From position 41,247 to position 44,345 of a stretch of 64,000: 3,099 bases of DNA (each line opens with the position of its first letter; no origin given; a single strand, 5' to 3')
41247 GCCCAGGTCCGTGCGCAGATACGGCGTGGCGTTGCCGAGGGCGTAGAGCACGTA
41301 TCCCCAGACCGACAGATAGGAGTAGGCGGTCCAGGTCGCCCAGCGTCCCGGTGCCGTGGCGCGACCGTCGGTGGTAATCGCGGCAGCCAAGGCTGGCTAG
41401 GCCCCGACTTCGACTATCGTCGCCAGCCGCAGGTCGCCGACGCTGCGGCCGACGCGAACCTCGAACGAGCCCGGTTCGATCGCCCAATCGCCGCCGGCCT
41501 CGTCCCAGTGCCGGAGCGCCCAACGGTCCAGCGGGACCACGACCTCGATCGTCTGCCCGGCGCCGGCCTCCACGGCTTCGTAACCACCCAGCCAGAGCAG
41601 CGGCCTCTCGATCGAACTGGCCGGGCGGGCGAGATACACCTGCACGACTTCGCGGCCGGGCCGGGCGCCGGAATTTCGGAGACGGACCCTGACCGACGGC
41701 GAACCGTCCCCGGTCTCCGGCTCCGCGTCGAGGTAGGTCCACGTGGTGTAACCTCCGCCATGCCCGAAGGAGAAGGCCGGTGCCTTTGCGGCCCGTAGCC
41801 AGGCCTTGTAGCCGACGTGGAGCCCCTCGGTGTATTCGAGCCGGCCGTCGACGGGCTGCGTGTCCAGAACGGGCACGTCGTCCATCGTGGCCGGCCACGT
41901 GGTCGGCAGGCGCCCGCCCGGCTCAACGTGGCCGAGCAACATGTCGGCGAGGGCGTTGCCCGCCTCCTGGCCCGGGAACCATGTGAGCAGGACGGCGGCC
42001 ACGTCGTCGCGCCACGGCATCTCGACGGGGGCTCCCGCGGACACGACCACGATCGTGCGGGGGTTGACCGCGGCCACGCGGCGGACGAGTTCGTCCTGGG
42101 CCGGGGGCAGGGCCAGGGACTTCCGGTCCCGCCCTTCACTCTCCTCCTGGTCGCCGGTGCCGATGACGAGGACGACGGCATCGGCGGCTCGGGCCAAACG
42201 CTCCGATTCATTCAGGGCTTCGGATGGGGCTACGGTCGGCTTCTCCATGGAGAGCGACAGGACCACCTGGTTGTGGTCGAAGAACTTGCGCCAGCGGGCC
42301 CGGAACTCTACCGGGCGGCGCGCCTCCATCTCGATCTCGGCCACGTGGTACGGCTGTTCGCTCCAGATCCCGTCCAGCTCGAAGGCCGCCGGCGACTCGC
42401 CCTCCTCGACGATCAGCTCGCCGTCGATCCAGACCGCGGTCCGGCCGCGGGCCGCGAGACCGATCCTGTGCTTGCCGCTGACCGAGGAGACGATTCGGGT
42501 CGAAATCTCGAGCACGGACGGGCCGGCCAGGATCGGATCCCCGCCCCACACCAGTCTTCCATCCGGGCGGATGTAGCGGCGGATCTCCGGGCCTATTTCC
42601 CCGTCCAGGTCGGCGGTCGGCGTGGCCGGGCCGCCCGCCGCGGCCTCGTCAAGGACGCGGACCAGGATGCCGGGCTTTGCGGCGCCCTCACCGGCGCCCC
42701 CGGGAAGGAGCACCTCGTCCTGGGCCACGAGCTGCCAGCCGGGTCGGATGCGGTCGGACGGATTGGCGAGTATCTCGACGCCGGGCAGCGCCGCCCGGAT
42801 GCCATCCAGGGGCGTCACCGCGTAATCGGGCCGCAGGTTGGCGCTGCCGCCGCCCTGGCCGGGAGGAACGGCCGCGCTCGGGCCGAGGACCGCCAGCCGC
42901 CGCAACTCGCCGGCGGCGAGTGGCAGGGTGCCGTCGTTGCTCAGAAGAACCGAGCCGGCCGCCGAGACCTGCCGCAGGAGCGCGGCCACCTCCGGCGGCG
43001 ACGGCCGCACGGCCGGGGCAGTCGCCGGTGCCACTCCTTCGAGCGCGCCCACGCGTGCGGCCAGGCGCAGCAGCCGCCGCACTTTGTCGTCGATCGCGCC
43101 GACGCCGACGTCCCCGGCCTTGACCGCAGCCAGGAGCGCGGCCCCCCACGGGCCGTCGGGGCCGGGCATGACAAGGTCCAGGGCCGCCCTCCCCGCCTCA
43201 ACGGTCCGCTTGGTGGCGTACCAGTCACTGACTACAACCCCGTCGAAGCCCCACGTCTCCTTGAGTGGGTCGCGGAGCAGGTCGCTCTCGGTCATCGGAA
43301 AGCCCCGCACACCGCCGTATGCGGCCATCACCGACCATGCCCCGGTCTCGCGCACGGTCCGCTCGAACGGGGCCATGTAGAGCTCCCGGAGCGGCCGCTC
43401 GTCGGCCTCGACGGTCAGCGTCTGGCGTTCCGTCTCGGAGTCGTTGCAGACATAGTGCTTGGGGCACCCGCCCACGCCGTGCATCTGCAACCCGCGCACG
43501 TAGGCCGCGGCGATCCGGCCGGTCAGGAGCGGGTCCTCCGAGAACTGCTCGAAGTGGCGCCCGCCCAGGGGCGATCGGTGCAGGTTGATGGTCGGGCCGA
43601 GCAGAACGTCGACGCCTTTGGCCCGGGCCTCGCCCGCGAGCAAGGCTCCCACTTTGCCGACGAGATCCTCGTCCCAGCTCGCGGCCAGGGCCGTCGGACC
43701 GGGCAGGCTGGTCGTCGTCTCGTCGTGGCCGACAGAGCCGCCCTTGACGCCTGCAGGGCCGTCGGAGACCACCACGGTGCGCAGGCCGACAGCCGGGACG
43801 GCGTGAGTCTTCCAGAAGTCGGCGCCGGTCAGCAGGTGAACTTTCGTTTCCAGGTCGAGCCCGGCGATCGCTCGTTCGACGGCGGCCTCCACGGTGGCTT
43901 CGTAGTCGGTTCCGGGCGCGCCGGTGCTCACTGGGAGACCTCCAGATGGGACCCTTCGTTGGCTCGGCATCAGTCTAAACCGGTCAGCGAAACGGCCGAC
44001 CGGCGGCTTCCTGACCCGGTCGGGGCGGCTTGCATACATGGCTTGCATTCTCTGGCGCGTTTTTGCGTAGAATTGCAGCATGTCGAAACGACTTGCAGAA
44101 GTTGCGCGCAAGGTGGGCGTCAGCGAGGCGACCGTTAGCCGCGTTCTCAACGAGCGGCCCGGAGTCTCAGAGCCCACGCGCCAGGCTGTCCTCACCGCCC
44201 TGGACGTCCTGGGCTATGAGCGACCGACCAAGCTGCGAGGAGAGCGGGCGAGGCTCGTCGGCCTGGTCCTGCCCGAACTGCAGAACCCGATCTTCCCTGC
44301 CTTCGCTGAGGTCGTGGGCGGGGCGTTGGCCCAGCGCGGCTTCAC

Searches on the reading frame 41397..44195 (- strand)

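Call 92: search_protein_families(library=pfam, proteins=[window:41397-44195:-], max_evalue=0.0001)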
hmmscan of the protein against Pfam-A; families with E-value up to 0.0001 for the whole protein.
window:41397-44195:- (932 aa): 3 families
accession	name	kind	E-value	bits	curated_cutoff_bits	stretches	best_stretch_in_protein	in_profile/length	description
PF01915.27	Glyco_hydro_3_C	-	1.7e-56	191.8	31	1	416-796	2-200/200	Glycosyl hydrolase family 3 C-terminal domain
PF00933.27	Glyco_hydro_3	-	6.5e-38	131.4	27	1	151-378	72-316/316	Glycosyl hydrolase family 3 N terminal domain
PF14310.12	Fn3-like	-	4.4e-20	72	25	1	849-918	1-70/71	Fibronectin type III-like domain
